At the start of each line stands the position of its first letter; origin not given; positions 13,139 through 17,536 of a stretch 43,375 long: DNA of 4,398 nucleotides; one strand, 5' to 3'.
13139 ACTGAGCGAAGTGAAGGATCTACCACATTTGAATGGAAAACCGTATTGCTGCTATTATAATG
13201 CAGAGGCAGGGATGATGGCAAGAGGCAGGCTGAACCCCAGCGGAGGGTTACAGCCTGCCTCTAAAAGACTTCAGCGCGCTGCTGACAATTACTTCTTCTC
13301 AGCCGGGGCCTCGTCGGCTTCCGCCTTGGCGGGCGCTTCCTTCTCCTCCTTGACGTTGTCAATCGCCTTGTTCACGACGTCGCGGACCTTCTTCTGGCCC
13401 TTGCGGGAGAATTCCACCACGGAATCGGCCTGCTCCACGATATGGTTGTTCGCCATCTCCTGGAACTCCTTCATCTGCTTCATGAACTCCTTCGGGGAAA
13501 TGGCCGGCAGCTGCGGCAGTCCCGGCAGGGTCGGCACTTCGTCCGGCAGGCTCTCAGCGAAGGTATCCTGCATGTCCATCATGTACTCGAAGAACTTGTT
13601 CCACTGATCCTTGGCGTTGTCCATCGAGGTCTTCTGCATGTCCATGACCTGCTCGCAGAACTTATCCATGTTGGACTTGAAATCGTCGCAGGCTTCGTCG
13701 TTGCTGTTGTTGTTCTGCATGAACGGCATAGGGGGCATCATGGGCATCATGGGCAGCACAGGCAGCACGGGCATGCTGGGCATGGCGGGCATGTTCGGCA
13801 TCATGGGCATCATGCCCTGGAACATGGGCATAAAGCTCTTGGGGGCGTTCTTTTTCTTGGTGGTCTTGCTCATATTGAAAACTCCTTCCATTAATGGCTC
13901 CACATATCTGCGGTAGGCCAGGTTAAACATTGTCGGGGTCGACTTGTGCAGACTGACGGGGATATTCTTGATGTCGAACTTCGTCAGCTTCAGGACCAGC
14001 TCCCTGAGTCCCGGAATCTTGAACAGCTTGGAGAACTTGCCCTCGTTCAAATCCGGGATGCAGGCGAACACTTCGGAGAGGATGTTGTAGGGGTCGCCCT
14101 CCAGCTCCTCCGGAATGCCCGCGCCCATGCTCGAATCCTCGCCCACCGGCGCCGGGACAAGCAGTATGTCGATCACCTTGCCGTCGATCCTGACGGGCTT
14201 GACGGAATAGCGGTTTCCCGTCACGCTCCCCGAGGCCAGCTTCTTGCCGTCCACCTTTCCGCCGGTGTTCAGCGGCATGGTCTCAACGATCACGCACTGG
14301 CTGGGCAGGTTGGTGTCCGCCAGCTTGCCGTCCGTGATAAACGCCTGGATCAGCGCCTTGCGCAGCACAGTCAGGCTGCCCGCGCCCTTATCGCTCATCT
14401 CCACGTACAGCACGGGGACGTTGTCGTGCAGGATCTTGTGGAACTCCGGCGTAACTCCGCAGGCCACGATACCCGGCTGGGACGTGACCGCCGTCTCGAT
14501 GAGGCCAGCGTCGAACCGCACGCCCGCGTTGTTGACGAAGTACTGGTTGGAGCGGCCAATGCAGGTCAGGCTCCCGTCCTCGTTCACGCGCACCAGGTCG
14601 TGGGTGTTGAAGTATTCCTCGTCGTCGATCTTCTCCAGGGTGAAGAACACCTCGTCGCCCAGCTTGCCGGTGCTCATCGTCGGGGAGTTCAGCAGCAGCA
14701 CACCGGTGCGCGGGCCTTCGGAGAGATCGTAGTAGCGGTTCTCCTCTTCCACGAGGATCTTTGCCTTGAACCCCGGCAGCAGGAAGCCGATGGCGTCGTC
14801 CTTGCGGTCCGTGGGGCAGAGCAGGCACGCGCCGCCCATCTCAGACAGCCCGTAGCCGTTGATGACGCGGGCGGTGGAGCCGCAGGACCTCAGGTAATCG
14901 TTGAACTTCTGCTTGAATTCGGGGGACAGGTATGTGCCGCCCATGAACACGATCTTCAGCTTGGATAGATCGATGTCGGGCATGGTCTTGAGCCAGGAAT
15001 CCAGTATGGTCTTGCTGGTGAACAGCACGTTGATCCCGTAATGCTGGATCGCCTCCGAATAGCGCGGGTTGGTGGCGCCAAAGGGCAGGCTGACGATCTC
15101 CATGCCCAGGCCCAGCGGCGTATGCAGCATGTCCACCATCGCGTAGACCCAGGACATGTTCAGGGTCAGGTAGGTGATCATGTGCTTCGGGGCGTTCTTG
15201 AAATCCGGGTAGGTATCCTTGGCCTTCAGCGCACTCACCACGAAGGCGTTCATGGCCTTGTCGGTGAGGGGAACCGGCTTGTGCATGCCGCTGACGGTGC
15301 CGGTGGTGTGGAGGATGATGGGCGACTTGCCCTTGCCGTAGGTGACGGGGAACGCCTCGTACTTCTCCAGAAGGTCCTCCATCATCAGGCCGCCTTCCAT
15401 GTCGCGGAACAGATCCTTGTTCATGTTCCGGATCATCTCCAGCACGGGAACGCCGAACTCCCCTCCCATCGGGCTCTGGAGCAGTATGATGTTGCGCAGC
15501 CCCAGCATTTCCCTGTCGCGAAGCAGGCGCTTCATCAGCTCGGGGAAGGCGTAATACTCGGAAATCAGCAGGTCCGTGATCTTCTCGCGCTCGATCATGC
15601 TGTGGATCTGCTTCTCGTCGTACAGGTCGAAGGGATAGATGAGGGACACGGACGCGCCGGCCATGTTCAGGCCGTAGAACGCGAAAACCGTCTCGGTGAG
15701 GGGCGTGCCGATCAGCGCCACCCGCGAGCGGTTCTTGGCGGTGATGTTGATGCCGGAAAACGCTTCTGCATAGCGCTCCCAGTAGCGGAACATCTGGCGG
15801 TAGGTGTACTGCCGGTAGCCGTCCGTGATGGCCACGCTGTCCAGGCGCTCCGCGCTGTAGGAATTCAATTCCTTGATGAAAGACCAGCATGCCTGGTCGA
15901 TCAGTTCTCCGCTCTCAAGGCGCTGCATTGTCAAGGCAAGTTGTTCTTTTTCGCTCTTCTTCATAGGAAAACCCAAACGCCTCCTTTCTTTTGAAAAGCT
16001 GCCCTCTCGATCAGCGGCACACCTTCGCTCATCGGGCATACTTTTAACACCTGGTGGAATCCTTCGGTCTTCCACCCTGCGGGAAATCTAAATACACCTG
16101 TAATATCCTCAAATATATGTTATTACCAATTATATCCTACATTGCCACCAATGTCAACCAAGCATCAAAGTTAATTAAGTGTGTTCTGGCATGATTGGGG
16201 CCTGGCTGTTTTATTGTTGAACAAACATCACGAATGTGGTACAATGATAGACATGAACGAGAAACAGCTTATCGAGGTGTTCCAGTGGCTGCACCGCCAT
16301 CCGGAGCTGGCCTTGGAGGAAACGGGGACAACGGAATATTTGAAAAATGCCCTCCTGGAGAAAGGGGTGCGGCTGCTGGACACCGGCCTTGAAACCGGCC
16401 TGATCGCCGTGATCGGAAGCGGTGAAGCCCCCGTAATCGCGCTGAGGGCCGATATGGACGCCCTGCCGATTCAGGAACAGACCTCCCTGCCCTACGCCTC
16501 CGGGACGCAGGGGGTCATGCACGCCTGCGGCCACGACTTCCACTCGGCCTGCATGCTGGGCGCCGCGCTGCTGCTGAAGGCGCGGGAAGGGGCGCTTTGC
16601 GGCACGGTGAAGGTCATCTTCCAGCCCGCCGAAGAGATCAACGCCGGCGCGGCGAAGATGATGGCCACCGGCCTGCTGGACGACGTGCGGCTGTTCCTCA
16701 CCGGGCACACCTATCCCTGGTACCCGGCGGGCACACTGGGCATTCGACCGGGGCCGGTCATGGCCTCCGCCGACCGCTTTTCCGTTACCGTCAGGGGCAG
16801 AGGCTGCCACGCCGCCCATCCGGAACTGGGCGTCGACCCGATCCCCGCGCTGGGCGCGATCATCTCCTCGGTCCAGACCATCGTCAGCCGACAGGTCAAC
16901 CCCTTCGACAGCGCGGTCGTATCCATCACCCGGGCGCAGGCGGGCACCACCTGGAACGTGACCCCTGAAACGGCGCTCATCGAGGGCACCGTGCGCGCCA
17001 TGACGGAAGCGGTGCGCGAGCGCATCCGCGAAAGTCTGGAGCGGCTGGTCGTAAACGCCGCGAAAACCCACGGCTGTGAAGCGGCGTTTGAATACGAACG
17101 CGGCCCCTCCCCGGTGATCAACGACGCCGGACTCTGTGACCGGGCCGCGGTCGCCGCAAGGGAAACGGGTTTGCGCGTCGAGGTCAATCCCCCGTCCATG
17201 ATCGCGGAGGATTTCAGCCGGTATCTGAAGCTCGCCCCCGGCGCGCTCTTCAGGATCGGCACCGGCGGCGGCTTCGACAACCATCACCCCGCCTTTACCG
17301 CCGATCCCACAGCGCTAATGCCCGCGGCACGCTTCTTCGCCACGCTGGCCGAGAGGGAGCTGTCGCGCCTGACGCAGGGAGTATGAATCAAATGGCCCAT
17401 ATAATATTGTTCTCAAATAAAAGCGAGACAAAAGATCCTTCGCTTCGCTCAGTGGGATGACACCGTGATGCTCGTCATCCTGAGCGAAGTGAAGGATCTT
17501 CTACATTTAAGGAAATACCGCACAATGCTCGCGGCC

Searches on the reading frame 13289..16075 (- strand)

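Call 42: search_protein_families(library=pfam, proteins=[window:13289-16075:-], max_evalue=0.00001)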
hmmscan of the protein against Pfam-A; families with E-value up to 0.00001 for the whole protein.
window:13289-16075:- (928 aa): 1 family
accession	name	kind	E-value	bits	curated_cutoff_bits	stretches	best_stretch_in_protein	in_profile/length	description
PF00501.34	AMP-binding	-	1.4e-35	123.3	29.9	1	76-470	7-382/384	AMP-binding enzyme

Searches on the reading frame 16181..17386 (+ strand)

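Call 42: search_protein_families(library=pfam, proteins=[window:16181-17386:+], max_evalue=0.00001)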
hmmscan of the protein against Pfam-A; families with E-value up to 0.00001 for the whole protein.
window:16181-17386:+ (401 aa): 2 families
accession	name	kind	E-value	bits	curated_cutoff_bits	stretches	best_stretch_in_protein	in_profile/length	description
PF01546.33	Peptidase_M20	-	7.7e-38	130.9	24.6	1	87-391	1-205/206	Peptidase family M20/M25/M40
PF07687.19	M20_dimer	-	8.1e-10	39.1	21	1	199-295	8-104/107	Peptidase dimerisation domain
